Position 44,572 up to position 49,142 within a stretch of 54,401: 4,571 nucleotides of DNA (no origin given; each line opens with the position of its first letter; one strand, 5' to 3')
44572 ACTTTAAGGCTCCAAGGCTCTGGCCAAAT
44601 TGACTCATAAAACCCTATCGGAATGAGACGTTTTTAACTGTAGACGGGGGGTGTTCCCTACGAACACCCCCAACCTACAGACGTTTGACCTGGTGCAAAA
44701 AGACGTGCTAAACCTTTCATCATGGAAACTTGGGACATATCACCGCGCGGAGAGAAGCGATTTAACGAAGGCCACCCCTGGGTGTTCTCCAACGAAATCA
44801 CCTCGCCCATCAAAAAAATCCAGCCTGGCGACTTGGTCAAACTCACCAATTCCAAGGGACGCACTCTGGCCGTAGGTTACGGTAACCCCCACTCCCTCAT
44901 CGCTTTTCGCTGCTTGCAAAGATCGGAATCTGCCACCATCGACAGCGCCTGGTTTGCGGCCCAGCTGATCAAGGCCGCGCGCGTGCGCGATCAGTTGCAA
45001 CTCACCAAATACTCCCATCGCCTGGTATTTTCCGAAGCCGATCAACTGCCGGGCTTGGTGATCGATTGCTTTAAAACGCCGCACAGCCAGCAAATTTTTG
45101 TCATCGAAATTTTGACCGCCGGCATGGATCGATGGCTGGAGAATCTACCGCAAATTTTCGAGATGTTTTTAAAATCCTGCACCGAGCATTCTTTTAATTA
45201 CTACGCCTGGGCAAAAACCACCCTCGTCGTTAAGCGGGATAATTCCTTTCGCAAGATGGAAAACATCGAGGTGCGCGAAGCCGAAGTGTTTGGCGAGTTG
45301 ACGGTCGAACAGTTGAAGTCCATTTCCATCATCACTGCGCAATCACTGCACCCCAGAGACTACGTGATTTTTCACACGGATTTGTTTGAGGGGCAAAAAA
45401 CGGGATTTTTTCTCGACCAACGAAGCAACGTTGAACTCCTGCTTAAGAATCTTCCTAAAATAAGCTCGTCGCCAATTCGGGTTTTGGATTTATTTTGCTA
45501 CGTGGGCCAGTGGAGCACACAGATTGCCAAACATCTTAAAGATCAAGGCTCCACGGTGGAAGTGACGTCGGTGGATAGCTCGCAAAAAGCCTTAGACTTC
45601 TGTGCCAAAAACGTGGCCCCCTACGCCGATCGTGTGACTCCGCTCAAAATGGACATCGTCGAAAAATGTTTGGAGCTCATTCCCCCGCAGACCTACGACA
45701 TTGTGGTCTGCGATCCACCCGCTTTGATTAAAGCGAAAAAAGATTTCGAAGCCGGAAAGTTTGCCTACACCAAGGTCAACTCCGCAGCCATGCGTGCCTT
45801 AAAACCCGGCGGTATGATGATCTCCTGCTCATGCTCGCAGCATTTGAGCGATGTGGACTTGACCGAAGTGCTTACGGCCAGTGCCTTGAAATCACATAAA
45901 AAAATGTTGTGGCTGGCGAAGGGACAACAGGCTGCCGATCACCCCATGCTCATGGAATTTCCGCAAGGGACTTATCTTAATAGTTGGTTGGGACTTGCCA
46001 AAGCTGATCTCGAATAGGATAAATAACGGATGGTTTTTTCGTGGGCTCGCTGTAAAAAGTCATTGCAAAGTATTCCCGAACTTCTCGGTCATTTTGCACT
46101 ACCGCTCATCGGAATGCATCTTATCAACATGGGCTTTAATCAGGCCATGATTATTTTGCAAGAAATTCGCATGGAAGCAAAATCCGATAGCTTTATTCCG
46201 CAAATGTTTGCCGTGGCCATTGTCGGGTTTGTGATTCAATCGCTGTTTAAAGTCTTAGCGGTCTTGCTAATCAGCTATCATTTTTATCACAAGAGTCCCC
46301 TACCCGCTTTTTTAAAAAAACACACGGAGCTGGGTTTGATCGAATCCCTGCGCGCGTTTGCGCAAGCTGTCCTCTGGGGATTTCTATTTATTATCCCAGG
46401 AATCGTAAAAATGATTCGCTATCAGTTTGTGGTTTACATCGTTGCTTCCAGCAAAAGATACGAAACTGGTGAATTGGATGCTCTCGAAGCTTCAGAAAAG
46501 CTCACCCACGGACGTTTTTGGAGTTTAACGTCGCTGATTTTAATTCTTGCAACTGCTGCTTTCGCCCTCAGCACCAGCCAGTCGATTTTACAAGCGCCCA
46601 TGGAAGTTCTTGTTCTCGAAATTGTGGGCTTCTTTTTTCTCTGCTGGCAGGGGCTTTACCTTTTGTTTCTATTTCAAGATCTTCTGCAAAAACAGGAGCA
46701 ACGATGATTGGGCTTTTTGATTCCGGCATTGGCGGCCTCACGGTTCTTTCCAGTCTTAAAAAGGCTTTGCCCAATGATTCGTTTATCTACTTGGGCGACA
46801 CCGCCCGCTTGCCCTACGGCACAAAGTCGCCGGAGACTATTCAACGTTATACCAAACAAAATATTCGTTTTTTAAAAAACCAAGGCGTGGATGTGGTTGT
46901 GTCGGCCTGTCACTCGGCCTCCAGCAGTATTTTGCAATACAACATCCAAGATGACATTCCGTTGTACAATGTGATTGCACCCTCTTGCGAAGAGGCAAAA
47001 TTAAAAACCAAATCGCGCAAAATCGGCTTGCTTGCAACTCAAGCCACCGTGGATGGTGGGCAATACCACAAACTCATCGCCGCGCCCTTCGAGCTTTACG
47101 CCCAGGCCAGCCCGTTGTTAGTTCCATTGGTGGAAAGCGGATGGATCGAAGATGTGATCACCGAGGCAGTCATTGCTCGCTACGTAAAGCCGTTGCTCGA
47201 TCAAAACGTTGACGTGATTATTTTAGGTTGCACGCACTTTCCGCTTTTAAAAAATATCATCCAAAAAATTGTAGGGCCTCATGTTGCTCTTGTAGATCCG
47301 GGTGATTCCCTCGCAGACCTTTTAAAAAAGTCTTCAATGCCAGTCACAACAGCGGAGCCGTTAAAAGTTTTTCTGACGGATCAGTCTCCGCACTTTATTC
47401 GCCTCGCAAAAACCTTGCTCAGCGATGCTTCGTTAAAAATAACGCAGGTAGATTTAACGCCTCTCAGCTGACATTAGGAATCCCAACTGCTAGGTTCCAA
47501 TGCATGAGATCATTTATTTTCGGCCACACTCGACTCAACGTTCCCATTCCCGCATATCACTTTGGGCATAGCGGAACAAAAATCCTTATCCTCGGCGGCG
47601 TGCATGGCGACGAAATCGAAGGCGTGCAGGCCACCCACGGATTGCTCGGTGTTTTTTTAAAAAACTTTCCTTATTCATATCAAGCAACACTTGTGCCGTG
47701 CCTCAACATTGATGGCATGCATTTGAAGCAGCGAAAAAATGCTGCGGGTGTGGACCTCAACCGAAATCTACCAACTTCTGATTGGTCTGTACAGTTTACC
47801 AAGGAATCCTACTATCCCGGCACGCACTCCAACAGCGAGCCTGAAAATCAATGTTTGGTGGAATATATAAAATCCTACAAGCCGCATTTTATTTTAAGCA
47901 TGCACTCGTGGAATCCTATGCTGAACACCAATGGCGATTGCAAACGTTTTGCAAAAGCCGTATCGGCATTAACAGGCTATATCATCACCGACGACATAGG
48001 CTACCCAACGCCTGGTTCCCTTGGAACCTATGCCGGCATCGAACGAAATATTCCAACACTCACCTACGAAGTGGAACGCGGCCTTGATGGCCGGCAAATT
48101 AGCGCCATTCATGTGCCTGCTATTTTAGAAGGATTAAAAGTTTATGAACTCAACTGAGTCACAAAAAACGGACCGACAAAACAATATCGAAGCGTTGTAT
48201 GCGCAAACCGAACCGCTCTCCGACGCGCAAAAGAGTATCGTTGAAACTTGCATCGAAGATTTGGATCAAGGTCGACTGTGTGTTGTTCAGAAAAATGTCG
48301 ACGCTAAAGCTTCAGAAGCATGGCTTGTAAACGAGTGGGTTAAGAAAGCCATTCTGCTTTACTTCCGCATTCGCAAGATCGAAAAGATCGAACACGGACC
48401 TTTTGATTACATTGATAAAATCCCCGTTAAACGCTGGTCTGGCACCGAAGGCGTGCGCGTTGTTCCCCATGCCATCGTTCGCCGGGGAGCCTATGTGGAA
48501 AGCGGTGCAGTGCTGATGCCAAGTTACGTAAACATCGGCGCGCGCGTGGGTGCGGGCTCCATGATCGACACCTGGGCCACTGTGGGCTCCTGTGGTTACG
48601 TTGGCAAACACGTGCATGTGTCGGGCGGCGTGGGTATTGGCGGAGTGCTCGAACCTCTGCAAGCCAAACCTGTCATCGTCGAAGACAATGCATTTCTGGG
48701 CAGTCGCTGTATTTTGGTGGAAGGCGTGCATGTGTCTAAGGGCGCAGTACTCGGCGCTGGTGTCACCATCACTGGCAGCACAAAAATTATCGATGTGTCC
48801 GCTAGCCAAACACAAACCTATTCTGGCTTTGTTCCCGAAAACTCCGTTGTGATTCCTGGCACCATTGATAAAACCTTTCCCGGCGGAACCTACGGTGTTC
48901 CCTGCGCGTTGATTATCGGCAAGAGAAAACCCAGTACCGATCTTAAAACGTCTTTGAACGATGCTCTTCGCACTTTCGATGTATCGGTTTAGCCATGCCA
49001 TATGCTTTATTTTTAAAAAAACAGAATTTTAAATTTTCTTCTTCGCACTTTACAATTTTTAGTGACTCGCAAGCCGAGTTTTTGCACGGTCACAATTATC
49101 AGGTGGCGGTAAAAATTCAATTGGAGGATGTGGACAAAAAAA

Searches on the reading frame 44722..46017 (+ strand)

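Call 30: search_protein_families(library=pfam, proteins=[window:44722-46017:+], max_evalue=0.0001)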
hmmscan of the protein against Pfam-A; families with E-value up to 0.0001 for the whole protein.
window:44722-46017:+ (431 aa): 4 families
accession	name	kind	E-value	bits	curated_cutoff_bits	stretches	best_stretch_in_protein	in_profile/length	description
PF17785.7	PUA_3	-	4e-19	68.6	22.6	1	6-67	3-64/64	PUA-like domain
PF13847.12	Methyltransf_31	-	2.6e-09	37.3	27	1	251-402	4-133/145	Methyltransferase domain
PF05175.20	MTS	-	2.2e-08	34.4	23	1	238-370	21-140/170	Methyltransferase small domain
PF13649.12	Methyltransf_25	-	1e-06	29.8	27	1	254-364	1-97/97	Methyltransferase domain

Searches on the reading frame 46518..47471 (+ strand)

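Call 30: search_protein_families(library=pfam, proteins=[window:46518-47471:+], max_evalue=0.0001)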
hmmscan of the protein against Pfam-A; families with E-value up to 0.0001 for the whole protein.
window:46518-47471:+ (317 aa): 1 family
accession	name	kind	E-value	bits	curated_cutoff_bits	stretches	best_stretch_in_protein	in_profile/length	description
PF01177.27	Asp_Glu_race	-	1.7e-18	67.6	31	1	80-267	20-209/211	Asp/Glu/Hydantoin racemase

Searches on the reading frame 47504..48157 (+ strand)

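Call 30: search_protein_families(library=pfam, proteins=[window:47504-48157:+], max_evalue=0.0001)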
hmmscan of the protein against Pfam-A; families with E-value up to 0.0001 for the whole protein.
window:47504-48157:+ (217 aa): 2 families
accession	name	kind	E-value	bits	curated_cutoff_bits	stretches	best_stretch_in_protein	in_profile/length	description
PF00246.29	Peptidase_M14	-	7.6e-13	49.1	21.6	1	20-145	35-193/286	Zinc carboxypeptidase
PF24827.1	AstE_AspA_cat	-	6.5e-08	32.8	25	1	24-93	2-68/192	Succinylglutamate desuccinylase/Aspartoacylase catalytic domain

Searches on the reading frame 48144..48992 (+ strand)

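Call 30: search_protein_families(library=pfam, proteins=[window:48144-48992:+], max_evalue=0.0001)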
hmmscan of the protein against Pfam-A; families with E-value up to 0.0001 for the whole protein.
window:48144-48992:+ (282 aa): 3 families
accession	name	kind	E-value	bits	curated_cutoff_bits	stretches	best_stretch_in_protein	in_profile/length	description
PF14805.11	THDPS_N_2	-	2.7e-15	56.7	25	1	12-76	3-67/67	Tetrahydrodipicolinate N-succinyltransferase N-terminal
PF14602.12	Hexapep_2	-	5.9e-10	39.1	27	1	176-210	1-33/34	Hexapeptide repeat of succinyl-transferase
PF00132.30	Hexapep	-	1.3e-07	31.5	27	1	177-211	2-36/36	Bacterial transferase hexapeptide (six repeats)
